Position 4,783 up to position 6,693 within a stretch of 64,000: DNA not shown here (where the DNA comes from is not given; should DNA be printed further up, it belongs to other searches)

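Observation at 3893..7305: Translationally coupled three-gene cassette: Cap4/DUF4297-like nuclease + miniature Rad50/SMC-like ATPase + unknown protein (Lamassu-like but atypical)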

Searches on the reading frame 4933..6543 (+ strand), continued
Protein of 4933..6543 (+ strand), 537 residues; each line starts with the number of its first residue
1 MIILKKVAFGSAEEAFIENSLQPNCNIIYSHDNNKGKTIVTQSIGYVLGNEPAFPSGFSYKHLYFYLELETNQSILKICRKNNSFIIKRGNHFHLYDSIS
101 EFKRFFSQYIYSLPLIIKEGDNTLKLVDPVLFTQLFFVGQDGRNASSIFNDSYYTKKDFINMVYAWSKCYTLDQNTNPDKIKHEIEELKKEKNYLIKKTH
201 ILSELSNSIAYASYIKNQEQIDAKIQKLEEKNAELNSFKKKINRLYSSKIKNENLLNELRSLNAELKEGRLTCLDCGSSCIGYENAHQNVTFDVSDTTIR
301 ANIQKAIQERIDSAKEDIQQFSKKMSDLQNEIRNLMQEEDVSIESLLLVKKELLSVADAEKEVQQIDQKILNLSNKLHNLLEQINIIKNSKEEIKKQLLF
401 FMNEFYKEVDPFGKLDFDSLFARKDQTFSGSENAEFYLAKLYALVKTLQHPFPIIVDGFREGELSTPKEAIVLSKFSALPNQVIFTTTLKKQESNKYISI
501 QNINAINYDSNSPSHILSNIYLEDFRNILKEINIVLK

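Call 52: predict_structure(alignment_id=A2)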
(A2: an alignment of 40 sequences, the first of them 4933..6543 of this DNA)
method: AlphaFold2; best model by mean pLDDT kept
length: 537 residues; sequences in the alignment: 40
mean_pLDDT: 82.5   pTM: 0.68
mean pLDDT of the five models: 82.5, 81.7, 81.3, 76.9, 76.5
residues with pLDDT >= 90: 206; 70-90: 237; 50-70: 64; < 50: 30
segments of 3 or more residues with pLDDT < 50: 207-216, 338-353
pLDDT, mean of each block of 10 residues (from residue 1): 95 95 94 90 93 87 95 91 91 88 90 86 86 90 73 86 89 70 90 78 51 46 72 82 85 77 54 57 67 71 82 86 83 63 45 58 88 90 89 96 96 89 77 89 95 92 83 95 94 84 91 85 95 86
secondary structure, 60 per line:
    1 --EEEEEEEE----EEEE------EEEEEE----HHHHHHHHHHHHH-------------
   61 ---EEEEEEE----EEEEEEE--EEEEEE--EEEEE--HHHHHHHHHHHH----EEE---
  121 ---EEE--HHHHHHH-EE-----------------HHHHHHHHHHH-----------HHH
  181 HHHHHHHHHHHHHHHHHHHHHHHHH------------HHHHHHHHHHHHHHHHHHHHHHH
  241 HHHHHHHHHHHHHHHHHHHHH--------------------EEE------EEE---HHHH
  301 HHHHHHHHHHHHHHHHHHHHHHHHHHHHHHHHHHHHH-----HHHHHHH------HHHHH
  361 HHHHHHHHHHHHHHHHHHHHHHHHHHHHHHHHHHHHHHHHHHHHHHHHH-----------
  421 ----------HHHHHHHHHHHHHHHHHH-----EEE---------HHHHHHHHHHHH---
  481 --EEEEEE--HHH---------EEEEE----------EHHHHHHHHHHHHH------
elements in order: E3-10 E15-18 E25-30 H35-47 E64-70 E75-81 E84-89 E92-96 H99-110 E115-117 E124-126 H129-135 H156-166 H178-205 H218-261 E282-284 E291-293 H297-337 H343-349 H356-409 H431-448 E454-456 H466-477 E483-488 E503-507 H519-531

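Call 55: fold_search(model_id=the predicted structure, library=pdb)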
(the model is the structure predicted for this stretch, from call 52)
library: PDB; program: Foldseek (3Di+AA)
matches with E <= 10: 679; with E <= 0.001: 82
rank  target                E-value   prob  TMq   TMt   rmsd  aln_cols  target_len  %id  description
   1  9ux7_A                3.0e-20  1.00  0.53  0.51  26.7       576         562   16  CryoEM Structure of LmuAB-DNA complex (released 2026-03-25)
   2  9uxh_F                4.8e-12  1.00  0.50  0.42  11.6       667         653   11  type II Lamassu, LmuACB with DNA (released 2026-03-25)
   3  9hqu_B                9.2e-12  1.00  0.43  0.38  23.3       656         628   13  Salmonella enterica Lamassu LmuACB in nuclease sequestration state (released 2025-10-01)
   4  9hqx_f                1.8e-11  1.00  0.40  0.35  23.0       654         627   12  Salmonella enterica Lamassu LmuACB bound to DNA duplex (released 2025-10-01)
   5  9hqu_A                2.1e-11  1.00  0.47  0.41  13.1       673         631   11  Salmonella enterica Lamassu LmuACB in nuclease sequestration state (released 2025-10-01)
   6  9a6c_A                9.5e-11  1.00  0.35  0.33  17.0       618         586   13  Integrative model of YYDD-YYDB by crosslinking MS and deep learning (released 2024-09-18)
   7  9hqx_B                2.1e-10  1.00  0.41  0.37  12.6       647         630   12  Salmonella enterica Lamassu LmuACB bound to DNA duplex (released 2025-10-01)
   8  5xei                  4.7e-10  1.00  0.42  0.43  30.8       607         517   13  Crystal structure of the Smc head domain with a coiled coil and joint derived from Pyrococcus yayanosii (released 2017-06-07)
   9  9nyg_B                5.5e-10  1.00  0.50  0.47  11.5       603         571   12  LmuABC-DNA (released 2025-12-17)
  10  6wg3_A                5.4e-09  1.00  0.39  0.37  45.9       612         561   13  Cryo-EM structure of human Cohesin-NIPBL-DNA complex (released 2020-05-20)
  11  6wge_B                6.7e-09  1.00  0.31  0.33  26.1       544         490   12  Cryo-EM structure of human Cohesin-NIPBL-DNA complex without STAG1 (released 2020-05-20)
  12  8i4w_B                1.1e-08  1.00  0.32  0.37  20.1       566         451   13  Cryo-EM structure of 5-subunit Smc5/6 head region (released 2024-06-26)
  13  7q2x_A                1.7e-08  1.00  0.38  0.46  18.2       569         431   10  Cryo-EM structure of clamped S.cerevisiae condensin-DNA complex (Form I) (released 2022-03-23)
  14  7qen_A                1.8e-08  1.00  0.37  0.41  22.9       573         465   12  S.c. Condensin core in DNA- and ATP-bound state (released 2022-06-15)
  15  7tve_D                2.1e-08  1.00  0.36  0.42  25.8       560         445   16  ATP and DNA bound SMC5/6 core complex (released 2022-06-22)
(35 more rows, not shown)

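Call 68: find_related_loci(query=A2, collection=metagenome_contigs, flank=4000)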
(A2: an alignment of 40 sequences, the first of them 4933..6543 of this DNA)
Query A2 (537 aa) in metagenome_contigs; peptide patterns used: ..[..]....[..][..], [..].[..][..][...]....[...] (x = any residue, [..] = any of these).
600 stretches matched a pattern (row limit reached: there are more); 319 encode a relative of the query (tblastn E <= 1e-3); the best 80 are kept; 80 distinct loci.
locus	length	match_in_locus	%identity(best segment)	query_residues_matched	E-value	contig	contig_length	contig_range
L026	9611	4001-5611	97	1-537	0e+0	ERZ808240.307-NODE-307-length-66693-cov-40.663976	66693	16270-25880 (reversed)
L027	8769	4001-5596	46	1-534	9e-148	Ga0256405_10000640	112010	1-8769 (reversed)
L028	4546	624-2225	45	1-536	1e-149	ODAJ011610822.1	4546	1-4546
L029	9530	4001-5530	46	25-536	2e-142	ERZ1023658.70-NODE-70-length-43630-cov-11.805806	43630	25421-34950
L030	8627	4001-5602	44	4-537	2e-139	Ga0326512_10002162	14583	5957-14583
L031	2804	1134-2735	41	2-535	9e-146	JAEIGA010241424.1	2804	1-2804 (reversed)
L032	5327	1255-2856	41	4-537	4e-133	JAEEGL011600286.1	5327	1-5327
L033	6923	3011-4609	41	1-534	6e-131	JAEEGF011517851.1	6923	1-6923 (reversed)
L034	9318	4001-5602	41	1-535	5e-131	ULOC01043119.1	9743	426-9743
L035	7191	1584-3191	41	2-536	2e-130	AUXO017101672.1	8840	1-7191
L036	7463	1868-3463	43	1-531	3e-130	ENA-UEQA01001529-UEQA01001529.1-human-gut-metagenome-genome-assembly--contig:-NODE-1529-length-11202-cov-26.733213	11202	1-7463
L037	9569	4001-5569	42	4-525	3e-129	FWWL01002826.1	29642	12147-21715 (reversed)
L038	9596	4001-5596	43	1-531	4e-129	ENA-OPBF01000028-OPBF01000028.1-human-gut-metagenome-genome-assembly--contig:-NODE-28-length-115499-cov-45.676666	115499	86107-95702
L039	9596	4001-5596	43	1-531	4e-129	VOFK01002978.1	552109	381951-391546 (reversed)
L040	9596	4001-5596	43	1-531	4e-129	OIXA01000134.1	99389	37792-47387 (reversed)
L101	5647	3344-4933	39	6-535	5e-114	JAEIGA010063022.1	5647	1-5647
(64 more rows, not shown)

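Call 69: find_related_loci(query=A2, collection=viral_contigs, flank=4000)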
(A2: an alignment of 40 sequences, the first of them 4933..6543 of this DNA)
Query A2 (537 aa) in viral_contigs; peptide patterns used: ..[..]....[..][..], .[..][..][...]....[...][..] (x = any residue, [..] = any of these).
26 stretches matched a pattern; 7 encode a relative of the query (tblastn E <= 1e-3); 7 distinct loci.
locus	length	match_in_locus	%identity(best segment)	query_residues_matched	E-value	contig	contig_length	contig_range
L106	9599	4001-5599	40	2-534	3e-123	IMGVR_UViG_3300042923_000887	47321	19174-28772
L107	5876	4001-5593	38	6-534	2e-118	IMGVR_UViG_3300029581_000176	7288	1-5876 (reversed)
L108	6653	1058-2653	41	4-536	3e-114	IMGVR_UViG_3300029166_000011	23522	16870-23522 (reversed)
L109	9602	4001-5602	38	2-537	1e-113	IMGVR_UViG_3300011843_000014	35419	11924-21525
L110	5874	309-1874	35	6-529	5e-93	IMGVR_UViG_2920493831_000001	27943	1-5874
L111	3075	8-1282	39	110-534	3e-88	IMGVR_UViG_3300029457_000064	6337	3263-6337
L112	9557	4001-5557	31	1-519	8e-82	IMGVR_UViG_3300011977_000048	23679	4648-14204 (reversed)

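Call 77: search_protein_families(library=pfam, alignment_id=A2, max_evalue=1)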
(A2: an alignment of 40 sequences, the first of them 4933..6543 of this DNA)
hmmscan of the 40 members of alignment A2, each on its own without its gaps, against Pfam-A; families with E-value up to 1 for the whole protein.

A. member 1, window:4933-6543:+ (537 aa): 4 families
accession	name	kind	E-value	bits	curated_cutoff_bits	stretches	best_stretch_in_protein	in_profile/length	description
PF11083.13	Relaxase_C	-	0.0067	17.1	30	1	167-199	78-109/125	C-terminal helical hairpin domain from relaxase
PF25764.1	KIF21A_4th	-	0.017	15.2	33.1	1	180-267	65-148/183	KIF21A-like domain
PF13874.11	Nup54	-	0.52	10.8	30.5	0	305-398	32-116/140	Nucleoporin complex subunit 54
PF19925.4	DUF6388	-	0.59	11.1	25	0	206-250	7-57/107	Family of unknown function (DUF6388)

B. families by the number of members that match (of 40 scanned): 85 families (the first 25 are shown)
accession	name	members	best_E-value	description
PF02050.21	FliJ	10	0.0074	Flagellar FliJ protein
PF19913.5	WCOB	7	0.0075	Wolframin C-terminal OB-fold domain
PF25764.1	KIF21A_4th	6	0.00024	KIF21A-like domain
PF13476.12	AAA_23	5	1.3e-05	AAA domain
PF16888.10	YwqH-like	5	0.0077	YwqH-like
PF14362.11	DUF4407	5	0.018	Domain of unknown function (DUF4407)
PF03428.19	RP-C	5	0.082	Replication protein C N-terminal domain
PF22152.1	Permu_RdRp_palm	4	0.00096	Permutotetravirus RNA-dependent RNA polymerase palm domain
PF00261.25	Tropomyosin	4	0.0063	Tropomyosin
PF13870.11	CCDC113_CCDC96_CC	4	0.014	CCDC113/CCDC96, coiled-coil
PF13583.11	Reprolysin_4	4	0.018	Metallo-peptidase family M12B Reprolysin-like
PF07996.16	T4SS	4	0.018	Type IV secretion system proteins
PF07926.17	TPR_MLP1_2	4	0.021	TPR/MLP1/MLP2-like protein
PF15005.11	IZUMO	4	0.023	Izumo sperm-egg fusion, Ig domain-associated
PF06810.17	Phage_scaffold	4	0.072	Phage capsid assembly scaffolding protein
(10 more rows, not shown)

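Call 80: search_protein_families(library=padloc, alignment_id=A2, max_evalue=0.001)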
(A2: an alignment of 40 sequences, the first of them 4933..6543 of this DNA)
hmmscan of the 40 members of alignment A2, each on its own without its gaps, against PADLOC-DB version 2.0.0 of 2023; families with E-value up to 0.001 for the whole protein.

A. member 1, window:4933-6543:+ (537 aa): 11 families
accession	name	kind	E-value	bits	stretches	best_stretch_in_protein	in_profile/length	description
PDLC04526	PDC-M22B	-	2.5e-180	598.7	1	3-535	2-533/535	-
PDLC04525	PDC-M22B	-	4.8e-62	208.3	1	2-379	1-375/376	-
PDLC00254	LmuB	-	1.7e-23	81.2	1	25-532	28-558/563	AAA ATPase domain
PDLC03860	LmuB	-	3.5e-12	43.7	1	18-494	21-526/565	-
PDLC03863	LmuB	-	5e-12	43.3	1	3-393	4-436/610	-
PDLC00252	LmuB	-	1.7e-11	41.6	1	20-509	22-534/554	AAA ATPase domain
PDLC03859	LmuB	-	5.2e-11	40.4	1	18-457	18-546/611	-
PDLC04663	PDC-M46B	-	1.3e-09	35.6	1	20-107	18-105/483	-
PDLC00262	LmuB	-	3.4e-06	24.2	1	32-265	33-269/588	AAA ATPase domain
PDLC00258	LmuB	-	0.00015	19.2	1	24-243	27-251/376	AAA ATPase domain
PDLC00582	JetC3|JetC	-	0.0009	15.1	0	180-420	806-1044/1472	DUF3584 domain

B. families by the number of members that match (of 40 scanned): 26 families (the first 25 are shown)
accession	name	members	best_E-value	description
PDLC04526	PDC-M22B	40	4.8e-214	-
PDLC04525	PDC-M22B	40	9.6e-78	-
PDLC00254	LmuB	39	3.9e-32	AAA ATPase domain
PDLC04663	PDC-M46B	39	1.3e-17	-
PDLC00252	LmuB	38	1.9e-18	AAA ATPase domain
PDLC03860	LmuB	36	5.7e-20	-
PDLC00257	LmuB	29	8.2e-12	AAA ATPase domain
PDLC00258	LmuB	25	5.7e-10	AAA ATPase domain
PDLC03863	LmuB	18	9.9e-18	-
PDLC03859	LmuB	17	5.6e-14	-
PDLC03864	LmuB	11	1.3e-06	-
PDLC00253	LmuB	9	7.2e-09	AAA ATPase domain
PDLC00251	LmuB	9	6.4e-07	AAA ATPase domain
PDLC00262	LmuB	5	2.8e-08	AAA ATPase domain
PDLC00263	LmuB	5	3.1e-06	AAA ATPase domain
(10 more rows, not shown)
